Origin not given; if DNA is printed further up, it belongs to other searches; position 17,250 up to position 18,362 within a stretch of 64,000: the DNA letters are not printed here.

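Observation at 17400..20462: Candidate invertible DNA switch flanked by two recombinase genes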

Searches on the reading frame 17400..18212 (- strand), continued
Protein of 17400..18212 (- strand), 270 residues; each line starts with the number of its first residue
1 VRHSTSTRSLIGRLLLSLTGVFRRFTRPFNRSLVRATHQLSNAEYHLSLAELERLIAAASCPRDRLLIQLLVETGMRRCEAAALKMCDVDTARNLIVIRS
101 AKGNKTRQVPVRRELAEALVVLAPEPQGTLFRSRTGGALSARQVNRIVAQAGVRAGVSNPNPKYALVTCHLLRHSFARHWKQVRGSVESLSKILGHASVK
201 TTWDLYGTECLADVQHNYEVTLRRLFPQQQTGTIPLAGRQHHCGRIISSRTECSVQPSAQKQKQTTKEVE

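Call 29: find_encoding_contigs(protein=P0035, flank=6000, max_places=3)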
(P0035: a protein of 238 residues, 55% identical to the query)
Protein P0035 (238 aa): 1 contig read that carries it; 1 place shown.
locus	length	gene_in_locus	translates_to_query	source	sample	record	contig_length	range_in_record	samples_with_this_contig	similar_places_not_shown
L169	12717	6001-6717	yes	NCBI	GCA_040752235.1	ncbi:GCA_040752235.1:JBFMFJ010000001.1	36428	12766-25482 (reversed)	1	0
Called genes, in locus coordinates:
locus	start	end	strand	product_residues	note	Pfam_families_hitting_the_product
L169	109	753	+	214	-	-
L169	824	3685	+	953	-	PF01551:Peptidase_M23, PF13585:CHU_C (faint), PF01839:FG-GAP (faint), PF13517:FG-GAP_3 (weak), PF18962:Por_Secre_tail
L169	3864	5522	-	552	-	PF00239:Resolvase, PF07508:Recombinase, PF13408:Zn_ribbon_recom (weak)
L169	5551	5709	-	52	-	-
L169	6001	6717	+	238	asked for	PF00589:Phage_integrase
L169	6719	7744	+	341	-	PF09603:Fib_succ_major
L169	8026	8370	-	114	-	-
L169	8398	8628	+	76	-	-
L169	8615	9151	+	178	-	PF02075:RuvC (weak)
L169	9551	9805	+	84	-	-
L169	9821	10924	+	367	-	PF13814:Replic_Relax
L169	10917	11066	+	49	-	-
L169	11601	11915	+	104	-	-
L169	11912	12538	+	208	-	-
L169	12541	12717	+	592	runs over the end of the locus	PF01935:DUF87 (weak), PF10412:TrwB_AAD_bind (faint), PF12696:TraG-D_C (weak)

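Call 31: find_related_loci(query=A1, collection=viral_contigs, flank=3000)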
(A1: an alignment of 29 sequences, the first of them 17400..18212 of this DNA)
Query A1 (270 aa) in viral_contigs; peptide patterns used: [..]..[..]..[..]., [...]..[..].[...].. (x = any residue, [..] = any of these).
485 stretches matched a pattern; 295 encode a relative of the query (tblastn E <= 1e-3); the best 80 are kept; 80 distinct loci.
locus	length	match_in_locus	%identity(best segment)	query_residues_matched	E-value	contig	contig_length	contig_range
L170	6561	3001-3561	36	40-222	3e-30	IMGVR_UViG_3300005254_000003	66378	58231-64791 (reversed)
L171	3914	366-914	36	41-219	2e-27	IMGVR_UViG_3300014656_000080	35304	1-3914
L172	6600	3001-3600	33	14-202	1e-21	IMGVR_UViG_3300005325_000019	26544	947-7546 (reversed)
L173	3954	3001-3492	36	44-202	3e-21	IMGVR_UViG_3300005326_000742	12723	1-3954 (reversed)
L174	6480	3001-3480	37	57-219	1e-20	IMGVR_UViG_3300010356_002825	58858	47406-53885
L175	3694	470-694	52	144-218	4e-20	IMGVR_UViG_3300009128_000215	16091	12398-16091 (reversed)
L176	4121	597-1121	29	48-219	8e-18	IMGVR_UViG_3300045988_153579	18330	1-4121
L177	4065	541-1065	28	48-215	8e-18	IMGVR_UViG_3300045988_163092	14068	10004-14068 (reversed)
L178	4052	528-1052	29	48-219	6e-18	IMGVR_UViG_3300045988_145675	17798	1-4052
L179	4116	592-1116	29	48-219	8e-18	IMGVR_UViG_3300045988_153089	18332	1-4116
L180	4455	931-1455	27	48-215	1e-17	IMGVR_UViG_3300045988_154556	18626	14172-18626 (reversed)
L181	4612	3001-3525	27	48-215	1e-17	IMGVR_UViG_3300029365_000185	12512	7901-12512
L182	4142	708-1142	29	71-219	1e-17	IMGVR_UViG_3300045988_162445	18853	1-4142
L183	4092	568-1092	27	48-215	1e-17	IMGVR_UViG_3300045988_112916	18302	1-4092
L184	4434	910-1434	29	48-219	9e-18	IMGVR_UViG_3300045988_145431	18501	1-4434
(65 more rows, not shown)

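Call 34: find_encoding_contigs(protein=P0011, flank=6000, max_places=2)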
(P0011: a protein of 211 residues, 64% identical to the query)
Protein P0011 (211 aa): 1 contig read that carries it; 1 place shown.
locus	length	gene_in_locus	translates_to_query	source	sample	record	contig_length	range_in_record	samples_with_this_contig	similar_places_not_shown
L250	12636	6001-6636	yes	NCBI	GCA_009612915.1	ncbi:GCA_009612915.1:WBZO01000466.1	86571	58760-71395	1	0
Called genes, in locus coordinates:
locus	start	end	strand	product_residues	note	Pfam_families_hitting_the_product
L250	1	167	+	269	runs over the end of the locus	PF22769:DCD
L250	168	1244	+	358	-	PF18723:HMUDK_hel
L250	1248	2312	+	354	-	PF00303:Thymidylat_synt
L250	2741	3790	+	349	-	-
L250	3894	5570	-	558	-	PF00239:Resolvase, PF07508:Recombinase, PF13408:Zn_ribbon_recom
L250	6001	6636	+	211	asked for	PF00589:Phage_integrase, PF22823:MrpR_C_cat (weak)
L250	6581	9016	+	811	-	-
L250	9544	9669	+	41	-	-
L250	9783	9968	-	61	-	-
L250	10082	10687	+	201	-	PF01726:LexA_DNA_bind, PF13412:HTH_24 (faint), PF09339:HTH_IclR (weak), PF00717:Peptidase_S24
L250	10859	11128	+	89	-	PF01381:HTH_3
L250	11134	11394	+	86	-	-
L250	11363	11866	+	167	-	PF02075:RuvC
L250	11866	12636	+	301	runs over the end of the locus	PF13814:Replic_Relax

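Call 35: find_encoding_contigs(protein=P0040, flank=6000, max_places=2)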
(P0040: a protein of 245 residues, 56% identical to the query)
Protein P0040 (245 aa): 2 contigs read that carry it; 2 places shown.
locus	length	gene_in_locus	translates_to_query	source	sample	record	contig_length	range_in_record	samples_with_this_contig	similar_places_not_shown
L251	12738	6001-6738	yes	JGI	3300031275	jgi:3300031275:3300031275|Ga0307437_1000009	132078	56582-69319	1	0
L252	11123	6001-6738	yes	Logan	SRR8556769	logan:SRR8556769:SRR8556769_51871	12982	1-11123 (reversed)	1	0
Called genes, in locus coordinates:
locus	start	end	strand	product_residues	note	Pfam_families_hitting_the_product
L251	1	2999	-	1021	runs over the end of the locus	PF12770:CHAT, PF03781:FGE-sulfatase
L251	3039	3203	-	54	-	-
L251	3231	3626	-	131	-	-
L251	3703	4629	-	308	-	PF13408:Zn_ribbon_recom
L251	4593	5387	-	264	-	PF00239:Resolvase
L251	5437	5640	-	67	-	-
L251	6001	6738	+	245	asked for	PF00589:Phage_integrase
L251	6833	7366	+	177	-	-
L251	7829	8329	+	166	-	PF01726:LexA_DNA_bind, PF12802:MarR_2 (weak)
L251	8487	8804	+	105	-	PF13560:HTH_31 (weak), PF01381:HTH_3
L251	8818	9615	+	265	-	-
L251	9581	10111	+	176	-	PF02075:RuvC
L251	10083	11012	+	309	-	PF13814:Replic_Relax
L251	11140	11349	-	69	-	-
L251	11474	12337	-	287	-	-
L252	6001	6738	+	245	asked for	PF00589:Phage_integrase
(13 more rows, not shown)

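Call 41: search_protein_families(library=ncbifam, proteins=[window:17400-18212:-, L164:2890-3060:-, L165:1605-1796:-, L169:5551-5709:-], max_evalue=0.01)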
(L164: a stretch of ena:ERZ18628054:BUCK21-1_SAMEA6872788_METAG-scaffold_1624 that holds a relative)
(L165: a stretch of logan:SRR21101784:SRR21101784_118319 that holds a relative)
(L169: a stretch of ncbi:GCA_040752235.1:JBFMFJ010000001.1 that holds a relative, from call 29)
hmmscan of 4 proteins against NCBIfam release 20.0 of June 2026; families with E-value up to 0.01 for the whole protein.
window:17400-18212:- (270 aa): 11 families
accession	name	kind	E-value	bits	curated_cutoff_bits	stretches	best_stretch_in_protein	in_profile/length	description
NF040815.2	recomb_XerA_Arch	equivalog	4.7e-30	105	220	1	43-202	93-248/263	site-specific tyrosine recombinase/integron integrase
TIGR02224.1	recomb_XerC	equivalog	4.2e-25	88.7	335.15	1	58-207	124-275/295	tyrosine recombinase XerC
TIGR02249.1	integrase_gron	subfamily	1.3e-20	74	265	2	42-119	97-173/315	integron integrase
TIGR02225.1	recomb_XerD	equivalog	7e-20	71.5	329.6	1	47-202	104-268/290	site-specific tyrosine recombinase XerD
NF001399.0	PRK00283.1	subfamily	1.1e-19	70.8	279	1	45-202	112-277/300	tyrosine recombinase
NF002331.0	PRK01287.1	subfamily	8.9e-19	67.7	371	1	59-208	159-311/365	site-specific tyrosine recombinase XerC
NF003462.0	PRK05084.1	equivalog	1.9e-11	43.3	267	1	45-206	178-341/360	tyrosine recombinase XerS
NF011946.0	PRK15417.1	equivalog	1e-09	38.1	435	1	63-119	132-188/337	integron integrase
NF007371.0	PRK09871.1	subfamily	8e-08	32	222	1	57-202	21-168/198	tyrosine-type DNA invertase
NF007370.0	PRK09870.1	subfamily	5.7e-07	29.4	221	1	48-202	14-173/200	tyrosine-type DNA invertase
NF002685.0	PRK02436.1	equivalog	1.4e-05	25.1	178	1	39-200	89-238/245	site-specific tyrosine recombinase XerD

L164:2890-3060:- (56 aa): 0 families

L165:1605-1796:- (63 aa): 0 families

L169:5551-5709:- (52 aa): 0 families
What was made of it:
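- On FimB/FimE tyrosine-type DNA invertases (NCBIfam NF007370, NF007371): 29.4 and 32 bits against cut-offs of 221 and 222 (call 41).
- On Xer chromosome-dimer-resolution recombinases (XerC/XerD/XerA/XerS): These are the best hits but far below cut-off: XerA 105 against 220, XerC 89 against 335 (call 41).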

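Call 42: search_solved_structures(query=window:17400-18212:-, max_evalue=0.001)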
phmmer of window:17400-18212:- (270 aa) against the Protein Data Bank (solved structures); distinct sequences matched with E-value up to 0.001: 10.
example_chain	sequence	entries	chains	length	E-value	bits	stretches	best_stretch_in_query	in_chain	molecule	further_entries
5hxy_A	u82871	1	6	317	6e-15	58.5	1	41-203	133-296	Tyrosine recombinase XerA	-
4a8e_A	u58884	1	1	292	1.5e-14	57.3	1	44-203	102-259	PROBABLE TYROSINE RECOMBINASE XERC-LIKE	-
2a3v_A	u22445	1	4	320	9.4e-13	51.4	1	141-203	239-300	site-specific recombinase IntI4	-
5jjv_A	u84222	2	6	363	3.8e-10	42.8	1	39-202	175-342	Tyrosine recombinase XerH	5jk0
5c6k_A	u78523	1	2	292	2.1e-08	37.1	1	10-203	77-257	Integrase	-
9i5v_14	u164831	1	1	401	4.1e-08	36.2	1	61-203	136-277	Ribosome-associated translation inhibitor RaiA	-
5dor_A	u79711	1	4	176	6e-08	35.6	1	47-203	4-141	Integrase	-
1a0p_A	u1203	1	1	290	6.8e-08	35.5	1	43-203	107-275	SITE-SPECIFIC RECOMBINASE XERD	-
5dcf_A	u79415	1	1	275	1e-07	34.8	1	47-206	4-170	Tyrosine recombinase XerD,DNA translocase FtsK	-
1aih_A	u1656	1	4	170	6e-07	32.4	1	54-203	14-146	HP1 INTEGRASE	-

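Call 48: find_encoding_contigs(protein=P0003, flank=5000, max_places=5)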
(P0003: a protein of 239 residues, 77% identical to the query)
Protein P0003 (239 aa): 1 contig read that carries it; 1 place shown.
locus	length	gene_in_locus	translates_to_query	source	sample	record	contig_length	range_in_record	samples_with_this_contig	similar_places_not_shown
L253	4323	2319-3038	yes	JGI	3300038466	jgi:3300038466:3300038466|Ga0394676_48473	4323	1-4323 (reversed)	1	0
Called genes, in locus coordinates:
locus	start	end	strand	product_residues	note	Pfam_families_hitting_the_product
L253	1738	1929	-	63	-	-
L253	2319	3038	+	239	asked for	PF00589:Phage_integrase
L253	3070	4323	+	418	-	?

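Call 49: find_encoding_contigs(protein=P0002, flank=5000, max_places=5)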
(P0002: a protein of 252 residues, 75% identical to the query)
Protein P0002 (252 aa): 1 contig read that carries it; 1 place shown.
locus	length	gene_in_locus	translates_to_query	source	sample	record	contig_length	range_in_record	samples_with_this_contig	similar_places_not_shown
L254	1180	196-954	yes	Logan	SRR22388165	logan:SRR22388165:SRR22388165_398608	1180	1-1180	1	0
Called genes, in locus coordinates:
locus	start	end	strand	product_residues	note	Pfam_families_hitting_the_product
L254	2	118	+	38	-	?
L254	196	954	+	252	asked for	PF00589:Phage_integrase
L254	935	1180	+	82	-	?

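Call 50: find_encoding_contigs(protein=P0004, flank=5000, max_places=5)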
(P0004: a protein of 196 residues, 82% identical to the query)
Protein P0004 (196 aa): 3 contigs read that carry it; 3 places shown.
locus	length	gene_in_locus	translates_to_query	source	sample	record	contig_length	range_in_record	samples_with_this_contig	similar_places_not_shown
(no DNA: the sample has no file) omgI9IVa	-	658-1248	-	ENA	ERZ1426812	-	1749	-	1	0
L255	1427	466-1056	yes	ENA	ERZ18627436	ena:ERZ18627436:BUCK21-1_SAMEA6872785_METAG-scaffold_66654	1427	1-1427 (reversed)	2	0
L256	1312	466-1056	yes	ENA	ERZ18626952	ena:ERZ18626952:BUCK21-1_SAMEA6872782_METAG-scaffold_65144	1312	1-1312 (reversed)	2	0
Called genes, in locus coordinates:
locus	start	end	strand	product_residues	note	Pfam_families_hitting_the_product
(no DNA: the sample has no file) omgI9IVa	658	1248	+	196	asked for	PF00589:Phage_integrase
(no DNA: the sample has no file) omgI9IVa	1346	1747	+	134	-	?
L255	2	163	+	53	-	?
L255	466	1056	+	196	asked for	PF00589:Phage_integrase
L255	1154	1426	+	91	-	?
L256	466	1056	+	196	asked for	PF00589:Phage_integrase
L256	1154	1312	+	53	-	?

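Call 63: predict_structure(alignment_id=A1)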
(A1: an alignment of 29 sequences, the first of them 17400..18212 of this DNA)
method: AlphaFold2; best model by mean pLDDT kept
length: 270 residues; sequences in the alignment: 29
mean_pLDDT: 83.0   pTM: 0.70
mean pLDDT of the five models: 83.0, 82.8, 82.6, 81.8, 80.8
residues with pLDDT >= 90: 155; 70-90: 50; 50-70: 36; < 50: 29
segments of 3 or more residues with pLDDT < 50: 1-5, 238-249, 251-254, 258-262
pLDDT, mean of each block of 10 residues (from residue 1): 51 77 67 60 90 98 98 98 97 96 92 98 92 96 98 98 96 97 93 95 90 87 82 52 44 46 53
secondary structure, 60 per line:
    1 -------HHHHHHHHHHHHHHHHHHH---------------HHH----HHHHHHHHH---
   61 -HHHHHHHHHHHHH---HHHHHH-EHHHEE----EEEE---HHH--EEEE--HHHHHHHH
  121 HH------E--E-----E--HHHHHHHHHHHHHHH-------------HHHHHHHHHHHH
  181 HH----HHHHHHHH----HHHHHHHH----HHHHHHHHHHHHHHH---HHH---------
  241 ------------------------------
elements in order: H8-26 H49-57 H62-74 H78-83 E95-98 E107-110 H113-122 H141-155 H169-182 H187-194 H199-206 H211-225
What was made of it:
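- On Xer chromosome-dimer-resolution recombinases (XerC/XerD/XerA/XerS): The model shows a single N-terminal helix (call 63).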

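Call 66: fold_search(model_id=the predicted structure, library=pdb)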
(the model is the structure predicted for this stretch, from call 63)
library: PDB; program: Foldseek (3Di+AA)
matches with E <= 10: 183; with E <= 0.001: 80
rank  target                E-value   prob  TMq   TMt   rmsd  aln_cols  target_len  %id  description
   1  5hxy_A                2.0e-12  1.00  0.53  0.51   4.9       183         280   32  Crystal structure of XerA recombinase (released 2017-02-01)
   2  5hxy_D                4.6e-12  1.00  0.52  0.51   4.9       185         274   30  Crystal structure of XerA recombinase (released 2017-02-01)
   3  5hxy_B                6.8e-12  1.00  0.53  0.52   5.2       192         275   31  Crystal structure of XerA recombinase (released 2017-02-01)
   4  5hxy_F                8.1e-12  1.00  0.52  0.53   4.8       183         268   31  Crystal structure of XerA recombinase (released 2017-02-01)
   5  5hxy_C                1.2e-11  1.00  0.54  0.53   5.0       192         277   30  Crystal structure of XerA recombinase (released 2017-02-01)
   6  5jk0_A                2.0e-09  1.00  0.53  0.42   6.7       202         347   27  Crystal structure of XerH site-specific recombinase bound to difH substrate: pre-cleavage complex (released 2016-12-28)
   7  2a3v_A                2.1e-09  1.00  0.54  0.46   4.6       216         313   24  Structural basis for broad DNA-specificity in integron recombination (released 2006-05-02)
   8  4a8e                  2.1e-09  1.00  0.51  0.52  14.4       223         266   28  The structure of a dimeric Xer recombinase from archaea (released 2012-12-05)
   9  5jk0_B                2.1e-09  1.00  0.52  0.42  13.6       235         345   26  Crystal structure of XerH site-specific recombinase bound to difH substrate: pre-cleavage complex (released 2016-12-28)
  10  2a3v_C                4.8e-09  1.00  0.53  0.46   3.6       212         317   25  Structural basis for broad DNA-specificity in integron recombination (released 2006-05-02)
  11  2a3v_B                5.0e-09  1.00  0.52  0.44  11.8       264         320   24  Structural basis for broad DNA-specificity in integron recombination (released 2006-05-02)
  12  6en2_A                8.3e-09  1.00  0.49  0.43   5.8       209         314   17  Structure of the Tn1549 transposon Integrase (aa 82-397, R225K) in complex with a circular intermediate DNA (CI6b-DNA) (released 2018-04-04)
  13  1aih_A                9.3e-09  1.00  0.48  0.74   4.3       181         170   25  CATALYTIC DOMAIN OF BACTERIOPHAGE HP1 INTEGRASE (released 1997-08-20)
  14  5jk0_C                1.2e-08  1.00  0.50  0.40   8.1       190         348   29  Crystal structure of XerH site-specific recombinase bound to difH substrate: pre-cleavage complex (released 2016-12-28)
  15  6emz_A                1.4e-08  1.00  0.50  0.43  11.0       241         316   17  Structure of the Tn1549 transposon Integrase (aa 82-397, R225K) in complex with circular intermediate DNA (CI5-DNA) (released 2018-04-04)
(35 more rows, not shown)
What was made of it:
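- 17400..18212 (-): Short Xer-like tyrosine recombinase. It is 270 aa from the GTG start; gene callers elsewhere chose 255, 195 or 174 aa. It has one N-terminal helix plus the catalytic domain and no core-binding domain. The AlphaFold model has pLDDT 83, and its best structural matches are XerA, XerH and IntI4 (calls 63, 66).
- Closest known: Xer recombinases and dif-type sites. Same: Best sequence and structure matches of the catalytic domain (calls 41, 42, 66).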

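Call 67: search_dna_similar(query=window:17400-18212:-, collection=plasmids, mode=protein, max_rows=10, max_evalue=1e-20)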
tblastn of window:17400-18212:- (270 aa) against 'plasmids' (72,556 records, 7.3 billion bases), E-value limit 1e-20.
No match.

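Call 68: search_dna_similar(query=window:17400-18212:-, collection=phages, mode=protein, max_rows=10, max_evalue=1e-20)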
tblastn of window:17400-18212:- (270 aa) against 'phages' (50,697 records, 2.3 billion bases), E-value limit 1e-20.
No match.
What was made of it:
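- Tried and rejected: PLSDB plasmids and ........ phages: no match (calls 67, 68).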
